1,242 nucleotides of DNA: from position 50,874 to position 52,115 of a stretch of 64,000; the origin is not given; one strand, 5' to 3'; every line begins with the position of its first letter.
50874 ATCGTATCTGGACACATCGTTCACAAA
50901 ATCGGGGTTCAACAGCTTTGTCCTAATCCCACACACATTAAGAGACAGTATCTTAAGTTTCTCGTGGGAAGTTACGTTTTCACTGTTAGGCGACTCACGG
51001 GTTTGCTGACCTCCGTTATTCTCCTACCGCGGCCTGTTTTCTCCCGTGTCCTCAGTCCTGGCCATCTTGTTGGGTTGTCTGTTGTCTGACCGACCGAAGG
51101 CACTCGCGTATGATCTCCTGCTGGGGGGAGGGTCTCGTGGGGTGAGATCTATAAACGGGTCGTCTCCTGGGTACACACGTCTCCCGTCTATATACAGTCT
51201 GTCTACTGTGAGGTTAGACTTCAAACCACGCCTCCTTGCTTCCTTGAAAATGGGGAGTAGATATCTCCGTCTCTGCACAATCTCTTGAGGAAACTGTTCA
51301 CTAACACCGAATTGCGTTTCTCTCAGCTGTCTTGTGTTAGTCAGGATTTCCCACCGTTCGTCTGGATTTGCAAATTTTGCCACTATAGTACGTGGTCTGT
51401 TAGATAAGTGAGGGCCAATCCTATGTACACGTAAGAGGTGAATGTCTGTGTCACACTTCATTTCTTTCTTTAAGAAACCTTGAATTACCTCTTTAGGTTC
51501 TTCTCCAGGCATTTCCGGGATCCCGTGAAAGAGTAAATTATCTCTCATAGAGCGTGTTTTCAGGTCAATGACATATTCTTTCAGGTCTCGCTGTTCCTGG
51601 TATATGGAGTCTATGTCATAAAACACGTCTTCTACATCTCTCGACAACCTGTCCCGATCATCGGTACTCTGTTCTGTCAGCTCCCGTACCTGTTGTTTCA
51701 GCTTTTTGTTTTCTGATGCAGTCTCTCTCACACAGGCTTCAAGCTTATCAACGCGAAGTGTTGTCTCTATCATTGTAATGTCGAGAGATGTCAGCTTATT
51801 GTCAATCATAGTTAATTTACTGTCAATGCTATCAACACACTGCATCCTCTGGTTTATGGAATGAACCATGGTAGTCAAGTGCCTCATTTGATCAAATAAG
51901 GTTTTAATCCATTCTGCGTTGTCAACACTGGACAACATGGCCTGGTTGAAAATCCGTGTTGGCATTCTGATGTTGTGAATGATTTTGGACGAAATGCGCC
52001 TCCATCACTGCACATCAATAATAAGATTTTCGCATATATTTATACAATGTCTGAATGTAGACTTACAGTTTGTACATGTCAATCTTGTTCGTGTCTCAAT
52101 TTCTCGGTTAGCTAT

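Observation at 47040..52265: Young, almost intact L1-clade LINE with a single ORF2 frameshift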

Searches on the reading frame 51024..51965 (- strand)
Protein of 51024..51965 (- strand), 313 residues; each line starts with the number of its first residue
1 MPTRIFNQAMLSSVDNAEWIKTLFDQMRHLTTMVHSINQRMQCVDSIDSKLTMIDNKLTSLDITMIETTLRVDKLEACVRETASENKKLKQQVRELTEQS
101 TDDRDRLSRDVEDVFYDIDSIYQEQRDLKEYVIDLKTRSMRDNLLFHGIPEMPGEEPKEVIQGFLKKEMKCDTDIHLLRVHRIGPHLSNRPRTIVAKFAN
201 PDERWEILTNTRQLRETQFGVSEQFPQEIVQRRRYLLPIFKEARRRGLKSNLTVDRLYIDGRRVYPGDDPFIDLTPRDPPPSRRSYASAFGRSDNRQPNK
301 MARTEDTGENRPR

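Call 4: search_protein_families(library=pfam, proteins=[window:51024-51965:-], max_evalue=0.1)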
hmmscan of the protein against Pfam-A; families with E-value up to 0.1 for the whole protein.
window:51024-51965:- (313 aa): 6 families
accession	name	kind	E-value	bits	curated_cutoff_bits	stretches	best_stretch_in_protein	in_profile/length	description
PF13870.11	CCDC113_CCDC96_CC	-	0.00011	22.4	31.6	1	26-137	61-166/177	CCDC113/CCDC96, coiled-coil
PF17045.10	CEP63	-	0.001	19.4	33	1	4-103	142-241/263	Centrosomal protein of 63 kDa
PF09728.14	Taxilin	-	0.0013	18.4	30.3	1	17-130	17-127/302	Myosin-like coiled-coil protein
PF24319.2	DUF7491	-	0.012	16.2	30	1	79-110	2-33/90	Coiled-coil region of unknown function (DUF7491)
PF02183.23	HALZ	-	0.026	15.1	28.1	0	73-99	15-41/43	Homeobox associated leucine zipper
PF24487.1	NDC80_loop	-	0.058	13.5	27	0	66-134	104-172/233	Kinetochore protein NDC80 loop region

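Call 14: list_cluster_members(proteins=[window:51024-51965:-, window:49683-50936:-, window:47516-49609:-])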
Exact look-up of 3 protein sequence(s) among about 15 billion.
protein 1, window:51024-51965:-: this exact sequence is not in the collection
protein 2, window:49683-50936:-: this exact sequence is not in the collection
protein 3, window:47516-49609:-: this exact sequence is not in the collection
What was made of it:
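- Tried and rejected: Exact protein look-ups: the three window ORFs are not in the collection (call 14).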

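Call 16: search_solved_structures(query=window:51024-51965:-, max_evalue=1, show_alignments=2)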
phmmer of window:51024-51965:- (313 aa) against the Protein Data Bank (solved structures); distinct sequences matched with E-value up to 1: 3.
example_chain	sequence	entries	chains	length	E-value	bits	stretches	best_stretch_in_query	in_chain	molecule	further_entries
6gaj_A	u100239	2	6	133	0.21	14.5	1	28-93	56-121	Outer capsid protein sigma-1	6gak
8d06_A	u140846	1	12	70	0.24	14.3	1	44-105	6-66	HALC3_104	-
6gao_A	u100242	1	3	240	0.76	12.6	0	28-93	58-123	Outer capsid protein sigma-1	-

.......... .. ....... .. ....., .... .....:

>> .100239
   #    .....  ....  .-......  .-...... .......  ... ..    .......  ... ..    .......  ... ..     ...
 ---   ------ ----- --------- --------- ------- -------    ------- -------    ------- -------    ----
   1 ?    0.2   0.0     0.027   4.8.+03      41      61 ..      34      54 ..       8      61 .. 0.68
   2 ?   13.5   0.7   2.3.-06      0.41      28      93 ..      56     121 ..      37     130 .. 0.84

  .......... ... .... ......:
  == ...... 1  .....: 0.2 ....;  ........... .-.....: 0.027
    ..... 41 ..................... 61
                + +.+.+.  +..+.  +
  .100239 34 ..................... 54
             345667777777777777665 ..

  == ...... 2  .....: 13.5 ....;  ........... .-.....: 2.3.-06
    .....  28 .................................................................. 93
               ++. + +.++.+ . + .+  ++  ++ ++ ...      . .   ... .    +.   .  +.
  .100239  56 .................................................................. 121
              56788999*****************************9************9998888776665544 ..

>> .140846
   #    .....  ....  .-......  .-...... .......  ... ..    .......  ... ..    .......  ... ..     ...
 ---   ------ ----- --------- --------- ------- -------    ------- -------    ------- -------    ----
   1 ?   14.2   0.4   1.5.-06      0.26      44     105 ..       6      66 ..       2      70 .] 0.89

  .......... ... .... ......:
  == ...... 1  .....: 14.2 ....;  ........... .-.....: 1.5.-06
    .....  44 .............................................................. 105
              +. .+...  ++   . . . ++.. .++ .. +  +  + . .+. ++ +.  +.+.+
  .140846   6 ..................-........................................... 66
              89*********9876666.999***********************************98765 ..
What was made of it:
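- Tried and rejected: ORF1 gave only coiled-coil noise in Pfam and no L1 ORF1p hit in the PDB sequence search (calls 4, 16).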

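Call 20: find_homologous_proteins(query=window:51024-51965:-, max_evalue=0.001)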
Query window:51024-51965:- (313 aa): 15 proteins with E <= 0.001 among 479 candidates.
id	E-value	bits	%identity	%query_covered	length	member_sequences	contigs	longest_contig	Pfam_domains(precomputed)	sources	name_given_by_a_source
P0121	1.1e-182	624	95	96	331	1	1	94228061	PF13870.12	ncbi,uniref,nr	ncbi:uncharacterized protein LOC124115361 [Haliotis rufescens]|uniref:uncharacterized protein LOC124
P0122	6.7e-181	619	93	96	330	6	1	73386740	-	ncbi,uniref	ncbi:uncharacterized protein [Haliotis cracherodii]|uniref:uncharacterized protein n=1 Tax=Haliotis 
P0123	1.0e-104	368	56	96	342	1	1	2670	-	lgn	-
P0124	3.9e-57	212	63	50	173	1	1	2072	-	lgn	-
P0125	8.1e-44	169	62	43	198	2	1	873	-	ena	-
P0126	5.3e-29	120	33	85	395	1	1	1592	-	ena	-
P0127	1.8e-28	118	33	73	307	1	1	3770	-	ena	-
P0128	6.2e-27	113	34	71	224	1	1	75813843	-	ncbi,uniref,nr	ncbi:uncharacterized protein LOC128244052 [Mya arenaria]|uniref:uncharacterized protein LOC128244052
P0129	2.6e-24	105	34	69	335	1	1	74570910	-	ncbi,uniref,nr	ncbi:uncharacterized protein LOC128204704 [Mya arenaria]|uniref:uncharacterized protein LOC128204704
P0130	1.2e-21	96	31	77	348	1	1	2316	-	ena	-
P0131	1.6e-21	95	41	41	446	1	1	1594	PF03372.30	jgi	jgi:exonuclease III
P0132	3.0e-18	85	28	70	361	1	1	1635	-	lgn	-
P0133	2.9e-12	65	30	65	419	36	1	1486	PF01205.26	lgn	-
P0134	1.3e-11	63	32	55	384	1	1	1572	PF01205.26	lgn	-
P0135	1.4e-11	63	29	65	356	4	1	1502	-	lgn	-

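Call 21: find_encoding_contigs(protein=P0121, flank=8000, max_places=10)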
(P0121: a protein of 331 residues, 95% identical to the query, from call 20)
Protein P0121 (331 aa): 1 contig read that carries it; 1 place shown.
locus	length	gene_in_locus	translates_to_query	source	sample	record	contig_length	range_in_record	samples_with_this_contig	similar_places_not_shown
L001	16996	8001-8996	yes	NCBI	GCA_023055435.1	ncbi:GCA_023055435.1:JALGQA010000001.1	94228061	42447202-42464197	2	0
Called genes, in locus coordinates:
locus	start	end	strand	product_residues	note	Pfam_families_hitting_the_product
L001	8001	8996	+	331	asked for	PF13870:CCDC113_CCDC96_CC (faint)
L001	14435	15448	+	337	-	-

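Call 22: find_encoding_contigs(protein=P0122, flank=8000, max_places=10)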
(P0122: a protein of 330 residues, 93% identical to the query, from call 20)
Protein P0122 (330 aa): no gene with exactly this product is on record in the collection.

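Call 33: list_cluster_members(proteins=[P0122, P0121, P0136])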
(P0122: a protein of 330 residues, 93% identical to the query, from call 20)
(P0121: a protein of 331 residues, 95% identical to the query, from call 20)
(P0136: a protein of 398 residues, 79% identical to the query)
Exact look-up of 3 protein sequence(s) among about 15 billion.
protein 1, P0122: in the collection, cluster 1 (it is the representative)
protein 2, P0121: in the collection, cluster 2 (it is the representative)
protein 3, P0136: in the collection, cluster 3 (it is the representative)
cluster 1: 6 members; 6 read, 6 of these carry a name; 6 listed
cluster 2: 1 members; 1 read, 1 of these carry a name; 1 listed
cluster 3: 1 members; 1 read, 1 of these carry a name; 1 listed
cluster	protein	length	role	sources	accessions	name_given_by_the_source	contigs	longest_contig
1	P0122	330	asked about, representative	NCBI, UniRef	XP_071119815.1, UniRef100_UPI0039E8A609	uncharacterized protein [Haliotis cracherodii] | uncharacterized protein n=1 Tax=Haliotis cracherodii TaxID=6455 RepID=UPI0039E8A609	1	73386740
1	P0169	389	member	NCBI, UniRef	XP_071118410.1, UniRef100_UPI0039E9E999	uncharacterized protein [Haliotis cracherodii] | uncharacterized protein n=1 Tax=Haliotis cracherodii TaxID=6455 RepID=UPI0039E9E999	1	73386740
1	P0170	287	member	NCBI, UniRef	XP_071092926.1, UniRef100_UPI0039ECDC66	uncharacterized protein [Haliotis cracherodii] | uncharacterized protein n=1 Tax=Haliotis cracherodii TaxID=6455 RepID=UPI0039ECDC66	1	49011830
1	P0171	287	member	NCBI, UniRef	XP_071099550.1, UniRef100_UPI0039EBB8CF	uncharacterized protein [Haliotis cracherodii] | uncharacterized protein n=1 Tax=Haliotis cracherodii TaxID=6455 RepID=UPI0039EBB8CF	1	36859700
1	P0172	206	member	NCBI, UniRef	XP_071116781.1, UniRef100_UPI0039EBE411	uncharacterized protein [Haliotis cracherodii] | uncharacterized protein n=1 Tax=Haliotis cracherodii TaxID=6455 RepID=UPI0039EBE411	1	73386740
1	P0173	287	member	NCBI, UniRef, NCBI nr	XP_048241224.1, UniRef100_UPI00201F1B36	uncharacterized protein LOC125374400 [Haliotis rufescens] | uncharacterized protein LOC125374400 n=1 Tax=Haliotis rufescens TaxID=6454 ...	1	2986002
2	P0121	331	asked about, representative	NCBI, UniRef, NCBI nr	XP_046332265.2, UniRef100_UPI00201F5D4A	uncharacterized protein LOC124115361 [Haliotis rufescens] | uncharacterized protein LOC124115361 n=1 Tax=Haliotis rufescens TaxID=6454 ...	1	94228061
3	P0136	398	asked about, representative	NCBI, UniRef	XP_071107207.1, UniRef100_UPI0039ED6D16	uncharacterized protein [Haliotis cracherodii] | uncharacterized protein n=1 Tax=Haliotis cracherodii TaxID=6455 RepID=UPI0039ED6D16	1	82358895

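Call 34: find_encoding_contigs(protein=P0173, flank=10000, max_places=10)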
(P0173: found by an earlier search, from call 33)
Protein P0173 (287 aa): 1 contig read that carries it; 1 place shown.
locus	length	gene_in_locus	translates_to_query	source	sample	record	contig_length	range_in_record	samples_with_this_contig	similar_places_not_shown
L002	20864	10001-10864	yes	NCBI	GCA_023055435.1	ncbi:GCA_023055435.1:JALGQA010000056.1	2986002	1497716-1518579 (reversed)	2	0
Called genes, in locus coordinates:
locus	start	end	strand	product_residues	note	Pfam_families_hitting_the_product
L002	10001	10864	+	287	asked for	-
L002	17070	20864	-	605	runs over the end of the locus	PF01019:G_glu_transpept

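Call 65: find_encoding_contigs(protein=P0123, flank=5000, max_places=4)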
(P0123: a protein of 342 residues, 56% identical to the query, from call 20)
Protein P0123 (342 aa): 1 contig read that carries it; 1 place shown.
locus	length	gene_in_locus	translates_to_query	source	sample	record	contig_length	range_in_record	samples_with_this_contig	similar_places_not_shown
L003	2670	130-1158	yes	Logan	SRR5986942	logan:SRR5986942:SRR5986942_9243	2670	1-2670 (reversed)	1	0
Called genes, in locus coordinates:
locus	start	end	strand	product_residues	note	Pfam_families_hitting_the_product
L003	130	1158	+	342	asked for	-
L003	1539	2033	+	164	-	-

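Call 68: predict_structure(alignment_id=A1)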
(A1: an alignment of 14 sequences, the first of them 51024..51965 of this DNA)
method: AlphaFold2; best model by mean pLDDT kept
length: 313 residues; sequences in the alignment: 14
mean_pLDDT: 80.4   pTM: 0.44
mean pLDDT of the five models: 80.4, 80.0, 79.5, 79.2, 76.8
residues with pLDDT >= 90: 133; 70-90: 122; 50-70: 6; < 50: 52
segments of 3 or more residues with pLDDT < 50: 1-15, 276-282, 284-313
pLDDT, mean of each block of 10 residues (from residue 1): 38 54 87 92 94 96 96 96 95 92 89 85 85 81 90 92 90 87 91 93 88 88 85 88 91 87 79 54 47 37 37 38
secondary structure, 60 per line:
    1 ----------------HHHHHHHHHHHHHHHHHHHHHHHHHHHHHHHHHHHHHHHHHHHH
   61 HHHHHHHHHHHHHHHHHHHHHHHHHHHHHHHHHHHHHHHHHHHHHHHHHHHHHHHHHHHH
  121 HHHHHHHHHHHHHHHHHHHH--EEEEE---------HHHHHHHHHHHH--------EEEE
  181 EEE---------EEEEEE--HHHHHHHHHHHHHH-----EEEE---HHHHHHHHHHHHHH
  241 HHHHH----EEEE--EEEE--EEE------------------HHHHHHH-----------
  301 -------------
elements in order: H17-140 E143-147 H157-168 E177-183 E193-198 H201-214 E220-223 H227-245 E250-253 E256-259 E262-264 H283-289
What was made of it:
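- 51024..51965 (-): The 313-aa ORF1 remnant: coiled coil (aa 17-140), RRM (143-223) and CTD (227-264). It starts at a fortuitous out-of-frame ATG, and its stop is TAG 51026-51024. AlphaFold model with pLDDT 80 (call 68).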

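Call 71: find_encoding_contigs(protein=P0127, flank=5000, max_places=3)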
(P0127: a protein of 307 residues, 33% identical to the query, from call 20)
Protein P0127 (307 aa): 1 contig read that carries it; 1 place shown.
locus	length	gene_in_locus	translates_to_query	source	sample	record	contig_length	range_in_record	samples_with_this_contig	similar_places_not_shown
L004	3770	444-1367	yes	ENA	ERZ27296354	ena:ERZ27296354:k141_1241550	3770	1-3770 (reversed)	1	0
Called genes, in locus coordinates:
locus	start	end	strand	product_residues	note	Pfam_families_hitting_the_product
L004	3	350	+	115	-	?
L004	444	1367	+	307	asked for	-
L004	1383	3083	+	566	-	PF03372:Exo_endo_phos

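Call 72: find_encoding_contigs(protein=P0129, flank=6000, max_places=3)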
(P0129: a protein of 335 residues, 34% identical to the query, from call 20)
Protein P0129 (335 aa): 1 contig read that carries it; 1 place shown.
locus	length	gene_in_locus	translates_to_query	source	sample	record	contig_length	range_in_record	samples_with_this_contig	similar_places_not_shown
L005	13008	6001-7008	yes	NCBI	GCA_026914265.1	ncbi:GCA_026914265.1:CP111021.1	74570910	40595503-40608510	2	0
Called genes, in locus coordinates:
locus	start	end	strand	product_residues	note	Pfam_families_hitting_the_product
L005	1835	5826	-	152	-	PF21008:AIF-1 (faint), PF23564:EF-hand_FSTL1 (faint), PF13405:EF-hand_6 (weak), PF13499:EF-hand_7, PF13833:EF-hand_8 (weak), PF00036:EF-hand_1, PF13405:EF-hand_6, PF13499:EF-hand_7, +2 more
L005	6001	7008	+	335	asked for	-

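Call 73: fold_search(model_id=the predicted structure, library=pdb)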
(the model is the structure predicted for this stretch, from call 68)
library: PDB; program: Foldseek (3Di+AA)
matches with E <= 10: 1538; with E <= 0.001: 11
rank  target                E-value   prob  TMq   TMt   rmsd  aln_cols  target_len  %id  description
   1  2ykp_A                1.3e-08  1.00  0.36  0.53   7.6       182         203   18  Structure of the human LINE-1 ORF1p trimer (released 2011-08-10)
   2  2yko_A                1.8e-08  1.00  0.36  0.52   7.6       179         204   18  Structure of the human LINE-1 ORF1p trimer (released 2011-08-10)
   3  2ykq_A                1.9e-08  1.00  0.34  0.51   7.6       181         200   18  Structure of the human LINE-1 ORF1p trimer (released 2011-08-10)
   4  2ykp_C                6.8e-08  1.00  0.35  0.53   7.9       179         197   18  Structure of the human LINE-1 ORF1p trimer (released 2011-08-10)
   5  2ykp_B                8.3e-08  1.00  0.33  0.48   9.0       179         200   18  Structure of the human LINE-1 ORF1p trimer (released 2011-08-10)
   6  2ykq_B                1.0e-07  1.00  0.37  0.56   6.4       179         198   19  Structure of the human LINE-1 ORF1p trimer (released 2011-08-10)
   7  2ykq_C                1.2e-07  1.00  0.37  0.55   6.6       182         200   18  Structure of the human LINE-1 ORF1p trimer (released 2011-08-10)
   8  2yko_C                3.5e-07  1.00  0.31  0.46   7.5       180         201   17  Structure of the human LINE-1 ORF1p trimer (released 2011-08-10)
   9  2ldy_MODEL_1_A        5.5e-07  1.00  0.25  0.40   6.6       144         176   18  Solution structure of the RMM-CTD domains of human LINE-1 ORF1p (released 2011-09-21)
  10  2yko_B                9.2e-07  1.00  0.32  0.49   7.7       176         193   19  Structure of the human LINE-1 ORF1p trimer (released 2011-08-10)
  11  2w7a_A                9.5e-04  1.00  0.23  0.64   3.5        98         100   15  Structure of the human LINE-1 ORF1p central domain (released 2009-01-27)
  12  2w7a_B                2.1e-03  1.00  0.22  0.61   4.1        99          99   17  Structure of the human LINE-1 ORF1p central domain (released 2009-01-27)
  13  2zho_D                9.2e-03  0.96  0.19  0.35  10.3       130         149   15  Crystal structure of the regulatory subunit of aspartate kinase from Thermus thermophilus (ligand free form) (released 2009-02-17)
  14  5w0h                  9.8e-03  0.99  0.18  0.57   4.1        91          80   11  Structure of U2AF65 (U2AF2) RRM2 at 1.11 Angstrom Resolution (released 2018-04-11)
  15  3dxb_B                1.0e-02  0.97  0.22  0.30   6.6       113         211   11  Structure of the UHM domain of Puf60 fused to thioredoxin (released 2008-10-28)
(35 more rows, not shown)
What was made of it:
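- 51024..51965 (-): The top 12 Foldseek PDB hits are all human L1 ORF1p, with E down to 1.3e-8 (call 73).
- On L1 clade LINE: The top 12 Foldseek PDB hits are all human L1 ORF1p (call 73).
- Closest known: L1. Same: ORF1p has the same fold as human L1 ORF1p (calls 68, 73).
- ORF1 fold: the top 12 PDB hits are all human L1 ORF1p (calls 68, 73). ORF1 folds like L1 ORF1p (call 73).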
